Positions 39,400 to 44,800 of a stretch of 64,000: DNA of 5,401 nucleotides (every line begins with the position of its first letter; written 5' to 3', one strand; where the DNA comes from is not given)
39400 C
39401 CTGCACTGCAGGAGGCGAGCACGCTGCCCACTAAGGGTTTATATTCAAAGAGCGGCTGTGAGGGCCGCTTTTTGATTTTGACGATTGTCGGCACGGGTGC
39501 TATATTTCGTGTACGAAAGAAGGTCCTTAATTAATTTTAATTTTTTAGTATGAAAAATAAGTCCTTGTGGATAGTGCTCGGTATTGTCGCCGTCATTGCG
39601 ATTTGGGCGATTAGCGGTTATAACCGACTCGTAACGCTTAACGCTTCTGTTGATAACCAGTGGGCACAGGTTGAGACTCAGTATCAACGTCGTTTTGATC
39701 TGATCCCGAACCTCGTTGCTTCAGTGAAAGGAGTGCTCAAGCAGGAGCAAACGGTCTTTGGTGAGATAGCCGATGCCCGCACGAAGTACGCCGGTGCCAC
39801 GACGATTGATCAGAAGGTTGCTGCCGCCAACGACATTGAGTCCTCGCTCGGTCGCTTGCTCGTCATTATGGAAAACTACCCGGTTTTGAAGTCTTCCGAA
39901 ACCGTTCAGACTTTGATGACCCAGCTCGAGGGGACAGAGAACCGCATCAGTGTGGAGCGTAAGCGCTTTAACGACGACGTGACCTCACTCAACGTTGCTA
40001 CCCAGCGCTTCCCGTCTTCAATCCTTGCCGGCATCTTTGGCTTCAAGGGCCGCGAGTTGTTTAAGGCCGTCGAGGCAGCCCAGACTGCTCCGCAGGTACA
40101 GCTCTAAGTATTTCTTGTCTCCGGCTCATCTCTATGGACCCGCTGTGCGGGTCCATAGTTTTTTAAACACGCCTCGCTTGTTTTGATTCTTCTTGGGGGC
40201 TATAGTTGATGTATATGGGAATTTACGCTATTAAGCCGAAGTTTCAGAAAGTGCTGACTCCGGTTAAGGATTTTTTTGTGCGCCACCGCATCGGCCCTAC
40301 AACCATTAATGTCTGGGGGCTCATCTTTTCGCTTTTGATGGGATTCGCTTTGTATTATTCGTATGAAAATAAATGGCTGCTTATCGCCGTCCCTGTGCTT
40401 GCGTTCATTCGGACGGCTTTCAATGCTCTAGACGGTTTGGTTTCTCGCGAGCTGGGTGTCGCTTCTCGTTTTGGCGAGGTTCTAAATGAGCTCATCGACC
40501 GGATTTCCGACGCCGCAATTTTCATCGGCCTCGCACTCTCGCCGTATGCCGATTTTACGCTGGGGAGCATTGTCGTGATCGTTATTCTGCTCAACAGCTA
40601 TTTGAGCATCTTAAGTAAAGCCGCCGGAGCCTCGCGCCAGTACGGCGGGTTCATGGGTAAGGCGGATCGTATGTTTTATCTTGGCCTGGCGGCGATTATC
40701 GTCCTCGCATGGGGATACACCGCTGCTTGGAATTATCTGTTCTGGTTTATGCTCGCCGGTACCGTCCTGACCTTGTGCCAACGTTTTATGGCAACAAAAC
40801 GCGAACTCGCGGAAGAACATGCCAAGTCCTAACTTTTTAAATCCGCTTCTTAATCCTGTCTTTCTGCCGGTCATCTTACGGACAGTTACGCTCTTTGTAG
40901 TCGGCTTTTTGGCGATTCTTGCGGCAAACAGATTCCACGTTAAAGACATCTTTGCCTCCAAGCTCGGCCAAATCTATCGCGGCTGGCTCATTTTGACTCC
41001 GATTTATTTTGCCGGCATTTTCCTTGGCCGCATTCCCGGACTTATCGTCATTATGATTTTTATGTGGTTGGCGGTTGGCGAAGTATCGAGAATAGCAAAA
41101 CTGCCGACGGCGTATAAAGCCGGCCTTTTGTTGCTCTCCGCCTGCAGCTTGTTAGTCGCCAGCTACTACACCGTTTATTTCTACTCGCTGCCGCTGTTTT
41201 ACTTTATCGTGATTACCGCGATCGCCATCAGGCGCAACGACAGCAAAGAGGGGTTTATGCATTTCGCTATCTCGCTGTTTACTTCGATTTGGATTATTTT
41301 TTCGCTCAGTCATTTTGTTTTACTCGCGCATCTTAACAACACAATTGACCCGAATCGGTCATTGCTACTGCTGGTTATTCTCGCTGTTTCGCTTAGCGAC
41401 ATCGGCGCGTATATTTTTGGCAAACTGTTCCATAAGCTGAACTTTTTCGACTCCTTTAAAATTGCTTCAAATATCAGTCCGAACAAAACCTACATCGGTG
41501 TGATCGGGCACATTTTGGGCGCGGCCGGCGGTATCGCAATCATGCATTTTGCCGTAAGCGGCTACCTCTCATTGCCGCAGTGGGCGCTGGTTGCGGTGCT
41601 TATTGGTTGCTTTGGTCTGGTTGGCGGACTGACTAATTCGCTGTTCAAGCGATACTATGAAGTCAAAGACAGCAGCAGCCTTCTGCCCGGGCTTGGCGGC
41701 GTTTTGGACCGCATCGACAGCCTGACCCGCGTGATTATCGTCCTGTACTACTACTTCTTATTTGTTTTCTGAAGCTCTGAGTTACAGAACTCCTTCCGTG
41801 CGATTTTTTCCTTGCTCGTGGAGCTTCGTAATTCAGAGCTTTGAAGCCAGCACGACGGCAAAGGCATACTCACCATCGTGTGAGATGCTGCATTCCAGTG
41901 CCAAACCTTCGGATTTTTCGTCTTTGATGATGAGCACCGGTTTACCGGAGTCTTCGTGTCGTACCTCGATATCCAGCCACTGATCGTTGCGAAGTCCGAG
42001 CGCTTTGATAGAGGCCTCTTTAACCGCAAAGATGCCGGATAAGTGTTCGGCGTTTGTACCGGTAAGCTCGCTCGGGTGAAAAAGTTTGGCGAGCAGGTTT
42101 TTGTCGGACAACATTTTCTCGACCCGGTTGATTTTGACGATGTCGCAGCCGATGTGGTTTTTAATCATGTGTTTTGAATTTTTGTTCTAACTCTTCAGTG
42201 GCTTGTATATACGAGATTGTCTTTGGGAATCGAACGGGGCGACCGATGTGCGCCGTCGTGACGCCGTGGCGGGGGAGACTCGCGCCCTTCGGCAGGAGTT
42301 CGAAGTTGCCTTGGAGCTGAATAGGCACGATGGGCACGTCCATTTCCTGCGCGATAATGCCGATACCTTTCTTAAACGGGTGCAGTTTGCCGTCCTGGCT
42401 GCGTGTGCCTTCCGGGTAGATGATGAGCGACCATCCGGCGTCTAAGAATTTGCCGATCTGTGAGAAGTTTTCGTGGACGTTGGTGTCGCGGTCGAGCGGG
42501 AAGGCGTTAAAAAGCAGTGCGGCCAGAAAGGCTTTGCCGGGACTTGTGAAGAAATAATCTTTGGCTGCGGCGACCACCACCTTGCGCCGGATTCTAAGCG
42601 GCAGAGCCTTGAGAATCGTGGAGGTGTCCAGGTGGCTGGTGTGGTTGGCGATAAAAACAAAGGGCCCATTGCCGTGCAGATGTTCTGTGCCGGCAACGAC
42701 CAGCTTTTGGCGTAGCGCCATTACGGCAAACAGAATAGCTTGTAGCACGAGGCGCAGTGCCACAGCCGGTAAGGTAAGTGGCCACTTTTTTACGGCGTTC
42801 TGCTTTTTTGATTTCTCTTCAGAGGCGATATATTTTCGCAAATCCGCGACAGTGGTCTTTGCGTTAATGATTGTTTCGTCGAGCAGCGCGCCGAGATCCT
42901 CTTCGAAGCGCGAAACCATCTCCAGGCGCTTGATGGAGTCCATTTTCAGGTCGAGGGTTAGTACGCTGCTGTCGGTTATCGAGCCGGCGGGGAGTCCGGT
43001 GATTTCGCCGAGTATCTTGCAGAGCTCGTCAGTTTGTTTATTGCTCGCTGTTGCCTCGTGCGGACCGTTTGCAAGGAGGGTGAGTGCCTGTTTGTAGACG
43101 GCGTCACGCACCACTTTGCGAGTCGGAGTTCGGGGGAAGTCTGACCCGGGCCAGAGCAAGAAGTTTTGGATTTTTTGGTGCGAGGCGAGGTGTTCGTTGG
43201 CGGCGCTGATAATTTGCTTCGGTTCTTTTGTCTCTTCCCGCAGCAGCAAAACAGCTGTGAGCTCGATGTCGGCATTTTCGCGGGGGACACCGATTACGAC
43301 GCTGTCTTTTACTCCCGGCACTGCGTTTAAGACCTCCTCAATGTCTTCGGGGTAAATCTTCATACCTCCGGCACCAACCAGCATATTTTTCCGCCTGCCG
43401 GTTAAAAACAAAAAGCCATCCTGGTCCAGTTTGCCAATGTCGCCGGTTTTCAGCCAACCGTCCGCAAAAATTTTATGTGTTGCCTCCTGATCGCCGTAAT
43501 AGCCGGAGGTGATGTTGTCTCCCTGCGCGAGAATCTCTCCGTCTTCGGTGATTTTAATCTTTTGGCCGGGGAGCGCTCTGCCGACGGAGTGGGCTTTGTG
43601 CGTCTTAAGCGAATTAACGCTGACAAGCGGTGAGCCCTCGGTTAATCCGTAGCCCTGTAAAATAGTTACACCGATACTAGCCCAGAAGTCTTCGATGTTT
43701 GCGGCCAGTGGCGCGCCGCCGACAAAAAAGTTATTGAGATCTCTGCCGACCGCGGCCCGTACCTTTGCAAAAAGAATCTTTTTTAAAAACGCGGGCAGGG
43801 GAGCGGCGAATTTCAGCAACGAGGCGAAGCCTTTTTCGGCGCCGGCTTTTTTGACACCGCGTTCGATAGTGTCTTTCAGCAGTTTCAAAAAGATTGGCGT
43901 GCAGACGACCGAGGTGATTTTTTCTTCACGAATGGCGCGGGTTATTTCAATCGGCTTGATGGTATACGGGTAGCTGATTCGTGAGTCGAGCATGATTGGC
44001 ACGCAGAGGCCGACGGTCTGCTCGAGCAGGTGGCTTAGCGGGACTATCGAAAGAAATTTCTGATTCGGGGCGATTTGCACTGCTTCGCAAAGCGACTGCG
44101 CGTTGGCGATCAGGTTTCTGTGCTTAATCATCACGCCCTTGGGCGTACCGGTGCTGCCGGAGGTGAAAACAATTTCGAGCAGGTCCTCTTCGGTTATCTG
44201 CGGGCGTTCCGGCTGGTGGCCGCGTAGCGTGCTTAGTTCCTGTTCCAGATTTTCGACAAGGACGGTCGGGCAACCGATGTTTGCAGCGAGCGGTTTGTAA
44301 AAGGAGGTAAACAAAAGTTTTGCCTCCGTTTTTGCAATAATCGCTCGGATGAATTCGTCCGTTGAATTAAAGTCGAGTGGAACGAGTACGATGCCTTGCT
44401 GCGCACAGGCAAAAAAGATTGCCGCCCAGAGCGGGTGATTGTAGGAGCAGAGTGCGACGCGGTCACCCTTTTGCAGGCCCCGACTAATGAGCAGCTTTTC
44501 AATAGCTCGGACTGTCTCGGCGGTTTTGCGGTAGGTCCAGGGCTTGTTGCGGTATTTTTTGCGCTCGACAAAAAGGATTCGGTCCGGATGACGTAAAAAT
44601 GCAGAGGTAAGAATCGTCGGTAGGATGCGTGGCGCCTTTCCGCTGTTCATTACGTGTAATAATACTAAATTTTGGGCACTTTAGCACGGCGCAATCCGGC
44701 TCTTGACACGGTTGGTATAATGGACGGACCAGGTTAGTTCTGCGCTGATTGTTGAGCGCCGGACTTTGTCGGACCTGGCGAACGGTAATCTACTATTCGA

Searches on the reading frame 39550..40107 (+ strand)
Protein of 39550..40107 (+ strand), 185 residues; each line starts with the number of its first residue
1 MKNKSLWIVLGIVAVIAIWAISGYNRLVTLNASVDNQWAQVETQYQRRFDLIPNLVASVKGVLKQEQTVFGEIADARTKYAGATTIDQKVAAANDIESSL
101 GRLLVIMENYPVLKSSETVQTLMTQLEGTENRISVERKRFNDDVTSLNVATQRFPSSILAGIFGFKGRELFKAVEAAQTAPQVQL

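Call 75: search_protein_families(library=pfam, proteins=[window:39550-40107:+])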
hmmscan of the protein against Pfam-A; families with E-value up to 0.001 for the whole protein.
window:39550-40107:+ (185 aa): 1 family
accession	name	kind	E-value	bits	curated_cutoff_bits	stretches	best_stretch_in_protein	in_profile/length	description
PF04011.17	LemA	-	9.9e-53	178.4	26.2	1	37-184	1-148/149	LemA family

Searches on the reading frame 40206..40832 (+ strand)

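Call 75: search_protein_families(library=pfam, proteins=[window:40206-40832:+])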
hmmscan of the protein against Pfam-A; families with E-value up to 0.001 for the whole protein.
window:40206-40832:+ (208 aa): 1 family
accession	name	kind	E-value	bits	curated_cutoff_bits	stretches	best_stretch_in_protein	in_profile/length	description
PF01066.26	CDP-OH_P_transf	-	5.2e-09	37.1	22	1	35-186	8-150/152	CDP-alcohol phosphatidyltransferase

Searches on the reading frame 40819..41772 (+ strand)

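Call 11: search_protein_families(library=pfam, proteins=[window:40819-41772:+])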
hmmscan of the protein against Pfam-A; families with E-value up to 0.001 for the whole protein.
window:40819-41772:+ (317 aa): 1 family
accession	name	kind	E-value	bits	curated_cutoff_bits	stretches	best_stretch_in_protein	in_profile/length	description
PF01148.25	CTP_transf_1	-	5e-41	141.7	24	1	56-314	7-262/264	Cytidylyltransferase family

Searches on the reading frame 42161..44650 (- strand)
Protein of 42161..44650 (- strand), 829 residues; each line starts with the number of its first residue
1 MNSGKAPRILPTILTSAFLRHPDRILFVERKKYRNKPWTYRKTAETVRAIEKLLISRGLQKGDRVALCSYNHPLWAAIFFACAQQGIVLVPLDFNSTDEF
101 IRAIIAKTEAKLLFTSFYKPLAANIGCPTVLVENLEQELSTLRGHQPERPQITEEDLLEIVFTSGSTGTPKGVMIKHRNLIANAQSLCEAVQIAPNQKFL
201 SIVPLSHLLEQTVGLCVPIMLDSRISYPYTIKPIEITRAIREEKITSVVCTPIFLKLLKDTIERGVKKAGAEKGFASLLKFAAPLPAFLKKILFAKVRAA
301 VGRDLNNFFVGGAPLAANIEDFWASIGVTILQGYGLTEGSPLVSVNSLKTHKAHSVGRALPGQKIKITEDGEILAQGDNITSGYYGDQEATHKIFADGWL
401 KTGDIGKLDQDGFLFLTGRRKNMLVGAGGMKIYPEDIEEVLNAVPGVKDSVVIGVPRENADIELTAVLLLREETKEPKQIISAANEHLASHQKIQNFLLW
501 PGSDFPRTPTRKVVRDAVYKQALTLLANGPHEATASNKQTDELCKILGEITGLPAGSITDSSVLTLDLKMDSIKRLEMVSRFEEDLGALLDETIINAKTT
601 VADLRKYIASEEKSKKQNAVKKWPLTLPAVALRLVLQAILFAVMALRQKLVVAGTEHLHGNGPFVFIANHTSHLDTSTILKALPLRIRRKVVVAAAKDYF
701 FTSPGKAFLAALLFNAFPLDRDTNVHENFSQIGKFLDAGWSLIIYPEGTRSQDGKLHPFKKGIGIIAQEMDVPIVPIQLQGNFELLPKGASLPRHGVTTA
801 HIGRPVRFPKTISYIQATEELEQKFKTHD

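Call 9: find_encoding_contigs(protein=window:42161-44650:-, flank=3000, max_places=10)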
Protein window:42161-44650:- (829 aa): no gene with exactly this product is on record in the collection.

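Call 11: search_protein_families(library=pfam, proteins=[window:42161-44650:-])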
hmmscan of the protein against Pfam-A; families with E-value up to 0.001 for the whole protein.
window:42161-44650:- (829 aa): 5 families
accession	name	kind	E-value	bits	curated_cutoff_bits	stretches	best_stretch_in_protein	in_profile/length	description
PF00501.34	AMP-binding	-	1.6e-64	218.5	29.9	1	20-385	7-384/384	AMP-binding enzyme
PF01553.26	Acyltransferase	-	5.5e-27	94.6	23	1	650-778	2-130/132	Acyltransferase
PF00550.31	PP-binding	-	3e-08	34.3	20.8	1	541-608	1-67/67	Phosphopantetheine attachment site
PF13193.12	AMP-binding_C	-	1e-05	26.8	24.5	1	437-512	2-76/76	AMP-binding enzyme C-terminal domain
PF23562.2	AMP-binding_C_3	-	3.1e-05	24.8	20.8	1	423-521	3-111/124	AMP-binding enzyme C-terminal domain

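Call 16: find_related_loci(query=window:42161-44650:-, collection=genome_contigs, flank=6000)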
Query window:42161-44650:- (829 aa) in genome_contigs; peptide patterns used: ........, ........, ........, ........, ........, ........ (x = any residue, [..] = any of these).
274 stretches matched a pattern; 201 encode a relative of the query (tblastn E <= 1e-3); the best 80 are kept; 79 distinct loci.
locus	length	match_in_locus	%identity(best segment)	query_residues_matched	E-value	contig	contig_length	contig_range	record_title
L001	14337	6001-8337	43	10-827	0e+0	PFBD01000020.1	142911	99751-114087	MAG: Candidatus Harrisonbacteria bacterium CG10_big_fil_rev_8_21_14_0_10_49_15 CG10_8_21_14_0.10_scaffold_38_c, whole ge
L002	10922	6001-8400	30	39-805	4e-92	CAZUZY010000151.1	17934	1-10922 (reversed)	MAG TPA_asm: uncultured Polyangiales bacterium isolate binchicken_co284_134 genome assembly, contig: NODE_3283_length_17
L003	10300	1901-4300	30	39-805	9e-90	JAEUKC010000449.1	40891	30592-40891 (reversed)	MAG: Myxococcales bacterium isolate new MAG-85 k141_287801, whole genome shotgun sequence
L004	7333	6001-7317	35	23-455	2e-80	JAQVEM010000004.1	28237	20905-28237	MAG: Actinomycetota bacterium isolate STE_135 NODE_3426_length_28237_cov_7.396514_Sandtown_E, whole genome shotgun seque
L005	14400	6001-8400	30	39-805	5e-92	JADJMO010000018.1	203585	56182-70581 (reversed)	MAG: Myxococcales bacterium isolate EsbW_18-Q3-R4-48_BATAC.438 tig00008654-10-2042890, whole genome shotgun sequence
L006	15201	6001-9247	29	34-515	4e-61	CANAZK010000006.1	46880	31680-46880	MAG TPA_asm: uncultured Lachnospiraceae bacterium isolate SRR16350223_bin.8_metawrap_v1.3_MAG genome assembly, contig: N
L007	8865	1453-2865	31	8-452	1e-58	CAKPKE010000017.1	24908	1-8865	MAG: uncultured Clostridia bacterium isolate REFINED_METABAT215_TOP10_CONTIGS_1500_ASSEMBLY_K77_MERGED__Hadza_MoBio_hadz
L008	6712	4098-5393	33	39-453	3e-56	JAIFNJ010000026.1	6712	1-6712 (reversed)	MAG: Bacteroidetes bacterium isolate bin_88 scaffold_21142, whole genome shotgun sequence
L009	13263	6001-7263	31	39-442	3e-51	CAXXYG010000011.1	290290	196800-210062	MAG: Prolixibacteraceae bacterium isolate c5aaabb9-5acb-4620-bd6b-453916c288cd genome assembly, contig: contig_11, whole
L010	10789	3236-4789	27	38-535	8e-41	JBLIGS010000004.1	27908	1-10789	MAG: Neolewinella sp. isolate 3300049783_14 Ga0491198_0001673, whole genome shotgun sequence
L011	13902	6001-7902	24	23-613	1e-31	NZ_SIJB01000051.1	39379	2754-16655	Chengkuizengella marina strain YPA3-1-1 contig51, whole genome shotgun sequence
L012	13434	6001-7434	27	6-453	2e-28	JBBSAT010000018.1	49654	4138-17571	MAG: Polyangiales bacterium isolate La6_metabat2.038 La6_metabat2.038_K_12069_L_49654_cov_11.8835, whole genome shotgun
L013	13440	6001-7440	27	21-480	2e-28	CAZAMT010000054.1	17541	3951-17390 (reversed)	MAG TPA_asm: uncultured Bacteroidales bacterium isolate binchicken_co8_368 genome assembly, contig: NODE_5487_length_175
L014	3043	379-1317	30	505-806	7e-27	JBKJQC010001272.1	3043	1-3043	MAG: Polyangiales bacterium isolate ant_bin.485 k117_2417660, whole genome shotgun sequence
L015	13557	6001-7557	24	20-518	1e-27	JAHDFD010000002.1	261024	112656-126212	MAG: Chitinophagales bacterium isolate MAG-197 RZ_83, whole genome shotgun sequence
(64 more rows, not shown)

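Call 19: find_related_loci(query=window:42161-44650:-, collection=metagenome_contigs, flank=4000)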
Query window:42161-44650:- (829 aa) in metagenome_contigs; peptide patterns used: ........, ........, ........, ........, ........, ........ (x = any residue, [..] = any of these).
321 stretches matched a pattern; 174 encode a relative of the query (tblastn E <= 1e-3); the best 80 are kept; 80 distinct loci.
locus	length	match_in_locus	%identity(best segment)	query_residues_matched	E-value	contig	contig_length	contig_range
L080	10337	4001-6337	43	10-827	0e+0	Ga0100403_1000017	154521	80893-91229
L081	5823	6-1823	46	218-827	4e-177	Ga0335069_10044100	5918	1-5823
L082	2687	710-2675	35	9-808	1e-106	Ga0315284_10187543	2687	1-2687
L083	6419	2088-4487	30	39-805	7e-92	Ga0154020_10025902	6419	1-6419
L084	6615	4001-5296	33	39-453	2e-56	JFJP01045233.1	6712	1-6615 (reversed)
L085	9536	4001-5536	28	13-515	2e-55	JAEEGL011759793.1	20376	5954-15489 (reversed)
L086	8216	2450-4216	27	12-526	8e-53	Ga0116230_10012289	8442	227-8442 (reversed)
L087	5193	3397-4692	32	39-453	6e-53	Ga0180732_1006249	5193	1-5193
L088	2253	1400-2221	34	23-285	8e-40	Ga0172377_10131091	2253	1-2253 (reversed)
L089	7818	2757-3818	29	149-466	9e-31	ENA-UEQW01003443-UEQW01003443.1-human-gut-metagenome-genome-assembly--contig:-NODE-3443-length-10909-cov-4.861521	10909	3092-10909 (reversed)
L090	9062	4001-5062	29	149-466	1e-30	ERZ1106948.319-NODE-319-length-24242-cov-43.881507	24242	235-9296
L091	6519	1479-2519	31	147-452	2e-30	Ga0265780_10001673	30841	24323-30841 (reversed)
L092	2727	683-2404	27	37-521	2e-30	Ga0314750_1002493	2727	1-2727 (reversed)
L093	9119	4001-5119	28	101-447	9e-30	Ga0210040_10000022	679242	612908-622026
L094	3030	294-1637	26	39-438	3e-30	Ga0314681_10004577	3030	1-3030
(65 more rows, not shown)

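Call 21: find_homologous_proteins(query=window:42161-44650:-, max_evalue=1e-50)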
Query window:42161-44650:- (829 aa): 2138 proteins with E <= 1e-50 among 8000 candidates; the best 120 are listed.
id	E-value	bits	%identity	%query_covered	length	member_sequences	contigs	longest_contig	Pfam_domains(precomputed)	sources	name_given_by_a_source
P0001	0.0e+0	1864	100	100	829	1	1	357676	PF00550.32,PF00501.35,PF13193.13,PF01553.27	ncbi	-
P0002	3.7e-232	791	45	97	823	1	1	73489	PF00550.32,PF00501.35,PF01553.27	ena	-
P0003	2.2e-229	782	45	97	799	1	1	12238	PF00550.32,PF00501.35,PF23562.3,PF13193.13,PF01553.27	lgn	-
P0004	1.0e-224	766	44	100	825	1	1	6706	PF00550.32,PF00501.35,PF23562.3,PF01553.27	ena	-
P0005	2.2e-222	759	43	99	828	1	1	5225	PF00550.32,PF00501.35,PF23562.3,PF01553.27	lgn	-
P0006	6.9e-221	754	44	99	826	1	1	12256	PF00550.32,PF00501.35,PF23562.3,PF01553.27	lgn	-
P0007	4.8e-215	734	44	97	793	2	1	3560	PF00550.32,PF00501.35,PF23562.3,PF13193.13,PF01553.27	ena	-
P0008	9.5e-213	727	43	99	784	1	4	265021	PF00550.32,PF00501.35,PF01553.27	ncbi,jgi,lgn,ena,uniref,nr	ncbi:MAG: hypothetical protein COU11_02670 [Candidatus Harrisonbacteria bacterium CG10_big_fil_rev_8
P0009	1.0e-206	707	44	95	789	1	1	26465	PF00550.32,PF00501.35,PF13193.13,PF01553.27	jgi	jgi:long-chain acyl-CoA synthetase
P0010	2.8e-200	686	45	87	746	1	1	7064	PF00550.32,PF00501.35,PF23562.3,PF13193.13,PF01553.27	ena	-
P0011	1.2e-197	677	42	96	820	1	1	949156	PF00550.32,PF00501.35,PF01553.27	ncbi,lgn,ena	ncbi:MAG: AMP-binding protein [bacterium]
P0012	3.8e-197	675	41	97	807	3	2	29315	PF00550.32,PF00501.35,PF01553.27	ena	-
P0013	5.1e-194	665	40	98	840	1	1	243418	PF00550.32,PF00501.35,PF01553.27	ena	-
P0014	1.4e-193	663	39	98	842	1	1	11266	PF00550.32,PF00501.35,PF13193.13,PF01553.27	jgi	jgi:long-chain acyl-CoA synthetase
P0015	1.6e-193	663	41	98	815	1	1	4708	PF00501.35,PF01553.27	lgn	-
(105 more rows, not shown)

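Call 22: find_encoding_contigs(protein=P0001, flank=10000, max_places=5)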
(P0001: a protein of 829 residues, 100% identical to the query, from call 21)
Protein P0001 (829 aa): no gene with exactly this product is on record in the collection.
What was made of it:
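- Tried and rejected: The exact AMP-binding protein is not on record (calls 9, 22).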

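Call 26: find_encoding_contigs(protein=P0002, flank=5000, max_places=3)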
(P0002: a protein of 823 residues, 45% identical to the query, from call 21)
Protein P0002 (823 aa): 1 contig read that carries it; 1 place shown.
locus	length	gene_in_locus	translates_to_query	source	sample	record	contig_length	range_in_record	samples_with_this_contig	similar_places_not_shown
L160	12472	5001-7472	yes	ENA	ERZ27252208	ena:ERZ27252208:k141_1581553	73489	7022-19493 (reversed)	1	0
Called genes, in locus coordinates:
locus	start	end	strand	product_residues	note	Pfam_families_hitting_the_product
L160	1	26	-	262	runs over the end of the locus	PF02517:Rce1-like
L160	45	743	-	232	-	-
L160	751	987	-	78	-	PF18898:DUF5654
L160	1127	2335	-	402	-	PF12704:MacB_PCD, PF02687:FtsX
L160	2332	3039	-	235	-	PF00005:ABC_tran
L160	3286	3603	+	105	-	-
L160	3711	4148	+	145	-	-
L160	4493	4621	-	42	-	-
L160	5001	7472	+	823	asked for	PF00501:AMP-binding, PF00550:PP-binding, PF01553:Acyltransferase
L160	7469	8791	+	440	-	PF27533:CapK_C (weak)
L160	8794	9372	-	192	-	PF09335:VTT_dom (weak)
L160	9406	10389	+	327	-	PF11899:DUF3419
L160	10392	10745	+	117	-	PF01648:ACPS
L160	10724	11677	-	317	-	PF01148:CTP_transf_1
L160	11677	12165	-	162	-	PF01066:CDP-OH_P_transf (weak)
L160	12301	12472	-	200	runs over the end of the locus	-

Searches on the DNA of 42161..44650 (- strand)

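Call 28: search_rna_families(source=L160, start=3000, end=5100, threshold=evalue, max_evalue=1)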
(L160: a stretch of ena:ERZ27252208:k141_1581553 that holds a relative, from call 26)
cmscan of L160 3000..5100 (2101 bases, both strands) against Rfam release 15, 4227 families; matches with E-value up to 1: 1.
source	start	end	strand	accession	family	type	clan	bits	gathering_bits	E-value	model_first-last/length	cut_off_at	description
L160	3868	3918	+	RF04120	MIR5998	Gene; miRNA;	-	18.4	180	0.64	1-173/173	no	MIR5998 microRNA precursor family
